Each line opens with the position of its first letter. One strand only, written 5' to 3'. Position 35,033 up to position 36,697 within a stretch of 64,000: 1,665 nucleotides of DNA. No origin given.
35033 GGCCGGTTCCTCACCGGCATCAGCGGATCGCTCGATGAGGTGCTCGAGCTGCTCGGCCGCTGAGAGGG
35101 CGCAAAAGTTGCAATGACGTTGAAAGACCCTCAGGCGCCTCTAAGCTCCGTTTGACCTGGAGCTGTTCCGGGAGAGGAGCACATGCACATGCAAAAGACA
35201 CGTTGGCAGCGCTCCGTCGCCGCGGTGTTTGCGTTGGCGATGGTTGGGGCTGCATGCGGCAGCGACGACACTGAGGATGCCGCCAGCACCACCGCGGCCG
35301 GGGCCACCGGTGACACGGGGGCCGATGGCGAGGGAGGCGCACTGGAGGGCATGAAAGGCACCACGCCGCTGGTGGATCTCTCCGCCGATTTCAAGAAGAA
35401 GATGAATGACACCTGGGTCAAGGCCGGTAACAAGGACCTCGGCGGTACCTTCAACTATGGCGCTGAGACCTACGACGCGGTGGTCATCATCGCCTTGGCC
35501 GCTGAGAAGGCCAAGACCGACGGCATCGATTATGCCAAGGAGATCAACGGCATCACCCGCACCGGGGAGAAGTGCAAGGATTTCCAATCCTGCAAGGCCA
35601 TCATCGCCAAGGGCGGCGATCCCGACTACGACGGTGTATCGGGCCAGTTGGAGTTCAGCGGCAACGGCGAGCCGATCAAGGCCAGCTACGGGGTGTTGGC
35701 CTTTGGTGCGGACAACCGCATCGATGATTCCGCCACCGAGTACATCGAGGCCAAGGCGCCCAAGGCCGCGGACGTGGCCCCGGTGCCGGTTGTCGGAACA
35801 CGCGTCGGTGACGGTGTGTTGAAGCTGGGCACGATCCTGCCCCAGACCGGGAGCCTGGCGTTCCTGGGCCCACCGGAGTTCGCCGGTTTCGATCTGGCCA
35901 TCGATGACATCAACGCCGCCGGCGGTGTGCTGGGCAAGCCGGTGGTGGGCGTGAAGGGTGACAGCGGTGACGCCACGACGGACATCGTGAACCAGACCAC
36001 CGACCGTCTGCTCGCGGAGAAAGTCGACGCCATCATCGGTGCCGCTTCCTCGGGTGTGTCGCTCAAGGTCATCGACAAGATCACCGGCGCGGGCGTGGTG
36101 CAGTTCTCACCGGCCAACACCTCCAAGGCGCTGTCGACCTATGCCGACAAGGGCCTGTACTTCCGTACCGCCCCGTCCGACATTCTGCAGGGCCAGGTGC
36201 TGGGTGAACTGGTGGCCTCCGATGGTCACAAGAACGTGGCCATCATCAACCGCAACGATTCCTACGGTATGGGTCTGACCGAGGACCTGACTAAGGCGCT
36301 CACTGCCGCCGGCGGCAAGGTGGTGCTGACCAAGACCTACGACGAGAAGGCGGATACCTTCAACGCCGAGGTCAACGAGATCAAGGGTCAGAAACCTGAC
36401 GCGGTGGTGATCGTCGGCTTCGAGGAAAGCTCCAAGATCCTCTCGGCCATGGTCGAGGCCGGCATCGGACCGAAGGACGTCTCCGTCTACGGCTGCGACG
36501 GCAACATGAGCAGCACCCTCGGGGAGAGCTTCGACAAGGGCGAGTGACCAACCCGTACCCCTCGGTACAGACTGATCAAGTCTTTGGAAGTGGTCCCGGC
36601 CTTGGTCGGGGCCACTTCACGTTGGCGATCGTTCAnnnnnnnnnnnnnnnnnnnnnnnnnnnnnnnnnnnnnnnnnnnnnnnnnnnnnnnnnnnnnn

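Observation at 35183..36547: Solute-binding lipoprotein circularly permuted relative to its own paralog 4 kb away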

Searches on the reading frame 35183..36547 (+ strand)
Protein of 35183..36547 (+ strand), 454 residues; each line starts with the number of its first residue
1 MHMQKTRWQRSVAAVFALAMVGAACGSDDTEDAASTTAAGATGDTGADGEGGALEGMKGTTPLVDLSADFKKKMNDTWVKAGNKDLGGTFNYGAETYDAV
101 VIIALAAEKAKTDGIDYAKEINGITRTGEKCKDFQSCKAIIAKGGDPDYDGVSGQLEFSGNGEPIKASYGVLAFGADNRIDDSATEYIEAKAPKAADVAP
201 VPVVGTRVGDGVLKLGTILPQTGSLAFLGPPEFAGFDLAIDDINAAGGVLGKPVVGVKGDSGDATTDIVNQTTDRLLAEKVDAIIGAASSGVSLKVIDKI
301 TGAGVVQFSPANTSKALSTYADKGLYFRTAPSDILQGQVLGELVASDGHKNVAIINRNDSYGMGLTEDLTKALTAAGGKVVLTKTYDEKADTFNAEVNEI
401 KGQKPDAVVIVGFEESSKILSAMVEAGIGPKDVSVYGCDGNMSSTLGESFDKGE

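Call 3: search_protein_families(library=pfam, proteins=[window:35183-36547:+], max_evalue=1)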
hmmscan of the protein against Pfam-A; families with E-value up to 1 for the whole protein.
window:35183-36547:+ (454 aa): 7 families
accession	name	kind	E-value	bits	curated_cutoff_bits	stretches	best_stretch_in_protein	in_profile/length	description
PF13458.12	Peripla_BP_6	-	2.4e-38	133.1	31.7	1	213-440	2-227/343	Periplasmic binding protein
PF01094.35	ANF_receptor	-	4e-32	112.1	25.4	2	236-430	6-204/353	Receptor family ligand binding region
PF13433.12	Peripla_BP_5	-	4e-11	43.1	27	1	214-438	2-223/363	Periplasmic binding protein domain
PF13377.12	Peripla_BP_3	-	9.9e-05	22.9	26.5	1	345-440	5-112/167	Periplasmic binding protein-like domain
PF13407.12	Peripla_BP_4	-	0.00029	20.9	35.1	1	262-441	37-219/258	Periplasmic binding protein domain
PF00465.25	Fe-ADH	-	0.0027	17.7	31.3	1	339-412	13-88/168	Iron-containing alcohol dehydrogenase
PF00532.27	Peripla_BP_1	-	0.019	14.9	22.2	1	358-426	12-79/281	Periplasmic binding proteins and sugar binding domain of LacI family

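Call 4: search_protein_families(library=ncbifam, proteins=[window:35183-36547:+], max_evalue=1)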
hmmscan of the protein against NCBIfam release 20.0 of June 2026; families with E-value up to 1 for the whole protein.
window:35183-36547:+ (454 aa): 8 families
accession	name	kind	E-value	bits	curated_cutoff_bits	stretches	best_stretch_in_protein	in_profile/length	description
NF011933.0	PRK15404.1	subfamily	6.5e-22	78.1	477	1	212-428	26-242/370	high-affinity branched-chain amino acid ABC transporter substrate-binding protein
TIGR03669.1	urea_ABC_arch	equivalog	3.3e-09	36.2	494.8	1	214-410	2-194/375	urea ABC transporter substrate-binding protein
TIGR03407.1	urea_ABC_UrtA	exception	1.7e-06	27.2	492.75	1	235-433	23-221/361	urea ABC transporter substrate-binding protein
TIGR03863.1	PQQ_ABC_bind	subfamily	0.0097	14.9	413.6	1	233-401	14-180/347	ABC transporter, substrate binding protein, PQQ-dependent alcohol dehydrogenase system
NF004513.0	PRK05854.1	subfamily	0.018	14.1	282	1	352-411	17-70/314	SDR family oxidoreductase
TIGR01481.1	ccpA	equivalog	0.025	14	442.35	1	349-439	177-273/330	catabolite control protein A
NF053527.1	lipo_Cory_WKLS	subfamily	0.029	14.3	105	1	13-45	4-36/166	WKL family lipoprotein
NF005402.0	PRK06949.1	equivalog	0.065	12.4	358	1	352-435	11-91/260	SDR family oxidoreductase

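Call 6: find_homologous_proteins(query=window:35183-36544:+, max_evalue=0.00001)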
Query window:35183-36544:+ (454 aa): 7998 proteins with E <= 0.00001 among 8000 candidates; the best 120 are listed.
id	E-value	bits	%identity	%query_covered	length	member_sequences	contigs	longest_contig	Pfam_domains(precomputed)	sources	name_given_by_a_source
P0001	2.2e-284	961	99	100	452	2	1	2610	PF01094.35,PF13433.13,PF13458.13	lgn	-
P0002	5.3e-257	871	89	99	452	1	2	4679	PF01094.35,PF13433.13,PF13458.13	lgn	-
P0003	6.3e-247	838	88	98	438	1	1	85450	PF01094.35,PF13433.13,PF13458.13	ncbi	ncbi:MAG: ABC transporter substrate-binding protein [Acidimicrobiales bacterium]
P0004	6.9e-227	772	81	98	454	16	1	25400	PF01094.35,PF13433.13,PF13458.13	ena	-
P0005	1.2e-222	758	81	97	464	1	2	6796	PF01094.35,PF13433.13,PF13458.13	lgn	-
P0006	2.5e-215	734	75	99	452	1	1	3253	PF01094.35,PF13433.13,PF13458.13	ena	-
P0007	6.1e-214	729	76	99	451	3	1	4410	PF01094.35,PF13433.13,PF13458.13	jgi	-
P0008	1.8e-213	727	78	100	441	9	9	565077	PF01094.35,PF13433.13,PF13458.13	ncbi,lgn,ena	-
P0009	2.2e-210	717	75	99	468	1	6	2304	PF01094.35,PF13433.13,PF13458.13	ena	-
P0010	5.2e-210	716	80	89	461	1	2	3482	PF01094.35,PF13433.13,PF13458.13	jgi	jgi:ABC-type branched-subunit amino acid transport system substrate-binding protein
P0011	2.9e-209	714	74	99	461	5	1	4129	PF01094.35,PF13433.13,PF13458.13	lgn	-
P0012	4.3e-208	710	74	99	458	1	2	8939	PF01094.35,PF13433.13,PF13458.13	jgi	-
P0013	1.3e-205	702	74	99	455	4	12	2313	PF01094.35,PF13433.13,PF13458.13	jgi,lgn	-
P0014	3.7e-205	700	75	98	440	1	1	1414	PF01094.35,PF13433.13,PF13458.13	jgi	jgi:ABC-type branched-subunit amino acid transport system substrate-binding protein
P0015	1.4e-204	698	74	99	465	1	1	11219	PF01094.35,PF13433.13,PF13458.13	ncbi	-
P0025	5.5e-184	630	50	86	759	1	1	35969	PF01094.35,PF13433.13,PF13458.13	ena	-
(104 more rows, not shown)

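Call 7: search_solved_structures(query=window:35183-36544:+, max_evalue=0.01, show_alignments=3)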
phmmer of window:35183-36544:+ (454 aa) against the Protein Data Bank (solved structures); distinct sequences matched with E-value up to 0.01: 59.
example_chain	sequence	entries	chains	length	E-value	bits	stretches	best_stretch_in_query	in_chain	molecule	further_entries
4gnr_A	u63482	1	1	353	7.6e-22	81.1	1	210-440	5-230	ABC transporter substrate-binding protein-branched chain amino acid transport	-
3ipc_A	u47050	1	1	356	2.1e-15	59.9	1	219-442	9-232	ABC transporter, substrate binding protein (Amino acid)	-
3ip5_A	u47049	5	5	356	1.1e-14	57.5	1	219-442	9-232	ABC transporter, substrate binding protein (Amino acid)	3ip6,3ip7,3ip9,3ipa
4n0q_A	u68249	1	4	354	3.9e-14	55.7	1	213-427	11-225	Leu/Ile/Val-binding protein homolog 3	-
2lbp_A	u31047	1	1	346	5.6e-13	51.9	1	214-431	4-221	LEUCINE-BINDING PROTEIN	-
1usg_A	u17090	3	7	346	9.2e-13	51.2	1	214-431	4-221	LEUCINE-SPECIFIC BINDING PROTEIN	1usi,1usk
4mlc_A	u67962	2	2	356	2.8e-12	49.6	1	234-375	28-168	Extracellular ligand-binding receptor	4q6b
3hut_A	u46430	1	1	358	1.8e-11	46.9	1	213-428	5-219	putative branched-chain amino acid ABC transporter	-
4evq_A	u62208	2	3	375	8e-11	44.8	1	210-409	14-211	Putative ABC transporter subunit, substrate-binding component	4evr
4q6w_A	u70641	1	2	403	1.7e-10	43.7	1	199-421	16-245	Putative leu/ile/val-binding protein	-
3sg0_A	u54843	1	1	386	4.7e-10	42.3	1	204-412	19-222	Extracellular ligand-binding receptor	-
1z15_A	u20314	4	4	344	5e-10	42.2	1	214-449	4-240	Leu/Ile/Val-binding protein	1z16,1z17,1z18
4dqd_A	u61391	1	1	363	6.2e-10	41.9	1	214-412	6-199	Extracellular ligand-binding receptor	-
4mpt_A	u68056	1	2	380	6.9e-10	41.7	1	212-421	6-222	Putative leu/ile/val-binding protein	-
2liv_A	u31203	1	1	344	1.5e-09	40.6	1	214-449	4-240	LEUCINE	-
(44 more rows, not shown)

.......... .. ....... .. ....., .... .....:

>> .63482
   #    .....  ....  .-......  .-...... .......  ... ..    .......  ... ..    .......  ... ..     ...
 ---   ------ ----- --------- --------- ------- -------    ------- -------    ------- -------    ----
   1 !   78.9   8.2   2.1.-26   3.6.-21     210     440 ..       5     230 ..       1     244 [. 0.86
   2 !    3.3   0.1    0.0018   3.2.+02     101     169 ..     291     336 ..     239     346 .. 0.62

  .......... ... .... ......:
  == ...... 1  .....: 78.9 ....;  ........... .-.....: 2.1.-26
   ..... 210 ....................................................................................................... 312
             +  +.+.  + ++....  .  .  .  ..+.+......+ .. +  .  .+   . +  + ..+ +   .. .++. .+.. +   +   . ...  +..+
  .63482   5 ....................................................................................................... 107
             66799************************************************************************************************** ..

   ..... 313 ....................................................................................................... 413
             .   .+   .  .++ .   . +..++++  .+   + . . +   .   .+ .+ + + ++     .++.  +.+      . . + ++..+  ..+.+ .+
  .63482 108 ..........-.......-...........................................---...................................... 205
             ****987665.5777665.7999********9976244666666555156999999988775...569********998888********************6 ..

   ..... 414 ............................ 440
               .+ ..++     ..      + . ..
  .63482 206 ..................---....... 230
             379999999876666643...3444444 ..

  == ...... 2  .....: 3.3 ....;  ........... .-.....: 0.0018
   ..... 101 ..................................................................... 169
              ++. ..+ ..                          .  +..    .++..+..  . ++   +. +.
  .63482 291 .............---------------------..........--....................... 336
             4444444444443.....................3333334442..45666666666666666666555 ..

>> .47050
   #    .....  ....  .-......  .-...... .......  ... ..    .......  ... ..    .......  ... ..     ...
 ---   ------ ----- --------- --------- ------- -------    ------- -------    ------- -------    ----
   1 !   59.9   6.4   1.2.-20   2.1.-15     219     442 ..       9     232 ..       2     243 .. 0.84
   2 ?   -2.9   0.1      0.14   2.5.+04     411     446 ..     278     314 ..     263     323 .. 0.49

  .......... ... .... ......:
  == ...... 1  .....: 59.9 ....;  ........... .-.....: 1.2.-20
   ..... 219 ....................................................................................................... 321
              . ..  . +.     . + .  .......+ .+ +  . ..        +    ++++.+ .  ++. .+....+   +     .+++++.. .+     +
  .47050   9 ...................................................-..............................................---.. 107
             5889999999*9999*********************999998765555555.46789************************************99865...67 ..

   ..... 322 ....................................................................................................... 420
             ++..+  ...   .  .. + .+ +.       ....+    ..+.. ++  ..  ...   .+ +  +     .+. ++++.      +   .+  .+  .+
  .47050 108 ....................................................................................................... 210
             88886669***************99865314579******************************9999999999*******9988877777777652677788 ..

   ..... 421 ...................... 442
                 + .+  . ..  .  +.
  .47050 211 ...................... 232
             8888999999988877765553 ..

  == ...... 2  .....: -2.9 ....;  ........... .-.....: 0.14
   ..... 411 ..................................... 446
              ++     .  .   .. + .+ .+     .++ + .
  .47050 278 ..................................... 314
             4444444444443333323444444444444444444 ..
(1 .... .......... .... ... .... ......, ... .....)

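Call 18: find_related_loci(query=A1, collection=genome_contigs, flank=8000)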
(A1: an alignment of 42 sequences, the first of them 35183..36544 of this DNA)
Query A1 (454 aa) in genome_contigs; peptide patterns used: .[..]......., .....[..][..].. (x = any residue, [..] = any of these).
600 stretches matched a pattern (row limit reached: there are more); 588 encode a relative of the query (tblastn E <= 1e-3); the best 80 are kept; 80 distinct loci.
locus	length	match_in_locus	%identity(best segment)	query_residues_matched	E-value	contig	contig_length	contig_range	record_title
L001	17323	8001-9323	78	3-454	0e+0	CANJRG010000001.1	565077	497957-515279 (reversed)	MAG: Acidimicrobiia bacterium isolate RH-23may17-548 genome assembly, contig: RH-23may17-C19, whole genome shotgun seque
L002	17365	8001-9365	74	2-454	0e+0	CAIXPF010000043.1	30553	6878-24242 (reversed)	MAG: uncultured Acidimicrobiia bacterium isolate ErkenSummer_bin-0525 genome assembly, contig: bin-0525:043/208, whole g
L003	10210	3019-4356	66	1-454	0e+0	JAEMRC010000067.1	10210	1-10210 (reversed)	MAG: Ilumatobacteraceae bacterium isolate SupBloom_Metag_014 NODE_4723_length_10210_cov_7.924274, whole genome shotgun s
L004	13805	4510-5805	65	3-454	0e+0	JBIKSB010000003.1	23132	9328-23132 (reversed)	MAG: Ilumatobacteraceae bacterium isolate ME2015-06-19_3300044640_group6_bin160 Rohwer_bin68_scaffold_1166_c1, whole gen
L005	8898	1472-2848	65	10-454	3e-180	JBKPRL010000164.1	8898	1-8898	MAG: bacterium isolate GS_EKS_MAG_00050 GS_EKS_000000699110, whole genome shotgun sequence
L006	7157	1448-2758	65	2-454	8e-179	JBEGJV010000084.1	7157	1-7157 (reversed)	MAG: Actinomycetota bacterium isolate NASQAN2015_172_F_bin.1 scaffold_930, whole genome shotgun sequence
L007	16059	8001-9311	66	2-454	2e-180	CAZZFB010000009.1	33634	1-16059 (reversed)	MAG TPA_asm: uncultured Bifidobacterium sp. isolate SRP193358_co1_799 genome assembly, contig: NODE_2658_length_33634_co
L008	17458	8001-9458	60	2-454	7e-175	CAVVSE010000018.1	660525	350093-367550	MAG: uncultured Acidimicrobiia bacterium isolate MFD02840.bin.2.106 genome assembly, contig: contig_8042, whole genome s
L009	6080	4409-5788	60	2-453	2e-164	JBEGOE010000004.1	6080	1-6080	MAG: Actinomycetota bacterium isolate NASQAN2016_178_B_bin.3 scaffold_17270, whole genome shotgun sequence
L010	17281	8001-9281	61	25-454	2e-163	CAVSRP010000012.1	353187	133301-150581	MAG: uncultured Acidimicrobiaceae bacterium isolate MFD05684.bin.1.168 genome assembly, contig: contig_12887, whole geno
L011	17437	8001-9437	58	1-454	2e-163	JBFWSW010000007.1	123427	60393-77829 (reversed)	MAG: Ilumatobacteraceae bacterium isolate CA_2019_TPBF_32 NODE_1374_length_123427_cov_10.837429_TPBF, whole genome shotg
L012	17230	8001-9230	64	49-454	1e-162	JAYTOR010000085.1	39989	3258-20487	MAG: Actinomycetota bacterium isolate GFS_4145 GFS_4145_84, whole genome shotgun sequence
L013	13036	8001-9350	60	2-451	1e-162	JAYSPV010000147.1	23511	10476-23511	MAG: Ilumatobacteraceae bacterium isolate GFS_11600 GFS_11600_146, whole genome shotgun sequence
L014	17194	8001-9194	66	52-454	6e-165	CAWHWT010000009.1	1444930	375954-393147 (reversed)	MAG: uncultured Acidimicrobiia bacterium isolate MFD02360.bin.1.92 genome assembly, contig: contig_8756, whole genome sh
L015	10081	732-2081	58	1-454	3e-160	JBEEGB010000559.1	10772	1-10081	MAG: Acidimicrobiaceae bacterium isolate BP_88 scaffold_1702382, whole genome shotgun sequence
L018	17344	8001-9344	56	2-454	7e-153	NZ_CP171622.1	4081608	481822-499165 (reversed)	Actinospongicola halichondriae strain Hal317 chromosome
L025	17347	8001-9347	88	1-454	0e+0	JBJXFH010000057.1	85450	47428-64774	MAG: Acidimicrobiales bacterium isolate F1F2.bin.495 k127_9297647, whole genome shotgun sequence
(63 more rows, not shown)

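Call 22: search_protein_representatives(protein=window:35183-36544:+)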
Query: 454 residues. Proteins with E-value up to 0.001 (for the whole library): 15189; up to 1e-10: 4421; up to 1e-30: 658. The best 150 are listed.
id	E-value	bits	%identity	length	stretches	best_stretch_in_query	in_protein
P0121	7.3e-140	483.2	60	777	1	32-454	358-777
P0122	8.0e-140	483.1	57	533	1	32-453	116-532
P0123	7.4e-136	470.0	57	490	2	30-453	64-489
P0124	2.5e-130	451.8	56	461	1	12-453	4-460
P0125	2.9e-112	392.3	51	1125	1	35-453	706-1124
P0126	3.7e-112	391.9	39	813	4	92-444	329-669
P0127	7.9e-108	377.7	52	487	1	89-452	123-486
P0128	1.8e-107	376.5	56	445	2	210-452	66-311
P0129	7.7e-104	364.5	47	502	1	23-453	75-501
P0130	1.8e-102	360.0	51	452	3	208-452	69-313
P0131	1.4e-101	357.1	48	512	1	34-450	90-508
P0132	1.4e-101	357.0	64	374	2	250-453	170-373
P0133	1.7e-100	353.5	50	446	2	40-430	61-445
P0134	2.9e-100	352.7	50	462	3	191-451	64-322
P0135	2.6e-98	346.3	45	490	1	26-454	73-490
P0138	1.9e-96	340.2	50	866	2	196-451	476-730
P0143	2.4e-94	333.2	47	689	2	146-450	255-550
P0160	1.3e-79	284.7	48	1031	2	194-446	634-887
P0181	1.6e-74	267.9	44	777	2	89-431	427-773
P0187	3.1e-73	263.7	42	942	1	49-430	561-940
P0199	5.2e-71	256.3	42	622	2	50-430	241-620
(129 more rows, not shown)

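Call 25: predict_structure(alignment_id=A1)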
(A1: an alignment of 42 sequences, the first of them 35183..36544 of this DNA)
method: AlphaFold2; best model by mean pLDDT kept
length: 454 residues; sequences in the alignment: 42
mean_pLDDT: 84.6   pTM: 0.82
mean pLDDT of the five models: 84.6, 84.1, 83.4, 83.2, 74.6
residues with pLDDT >= 90: 263; 70-90: 132; 50-70: 10; < 50: 49
segments of 3 or more residues with pLDDT < 50: 1-49
pLDDT, mean of each block of 10 residues (from residue 1): 37 37 35 33 37 93 87 95 89 92 98 96 90 96 95 82 82 94 89 84 91 95 81 96 98 97 79 95 79 77 91 76 86 88 96 93 92 95 93 95 98 92 97 94 90 89
secondary structure, 60 per line:
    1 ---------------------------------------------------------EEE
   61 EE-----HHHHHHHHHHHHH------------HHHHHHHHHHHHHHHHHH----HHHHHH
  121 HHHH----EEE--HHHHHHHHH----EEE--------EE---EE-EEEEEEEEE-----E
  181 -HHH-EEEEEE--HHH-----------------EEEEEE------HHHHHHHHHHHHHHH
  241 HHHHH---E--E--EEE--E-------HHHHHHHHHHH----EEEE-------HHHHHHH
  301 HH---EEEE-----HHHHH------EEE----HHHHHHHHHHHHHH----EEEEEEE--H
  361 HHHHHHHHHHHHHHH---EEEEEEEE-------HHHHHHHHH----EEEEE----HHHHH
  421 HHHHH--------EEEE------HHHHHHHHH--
elements in order: E58-62 H68-80 H93-110 H115-124 E129-131 H134-142 E147-149 E166-174 E186-191 E214-219 H226-245 E255-257 H268-278 E283-286 H294-302 E306-309 H315-319 E326-328 H333-346 E351-357 H360-375 E379-386 H394-402 E407-411 H416-425 E434-437 H444-452
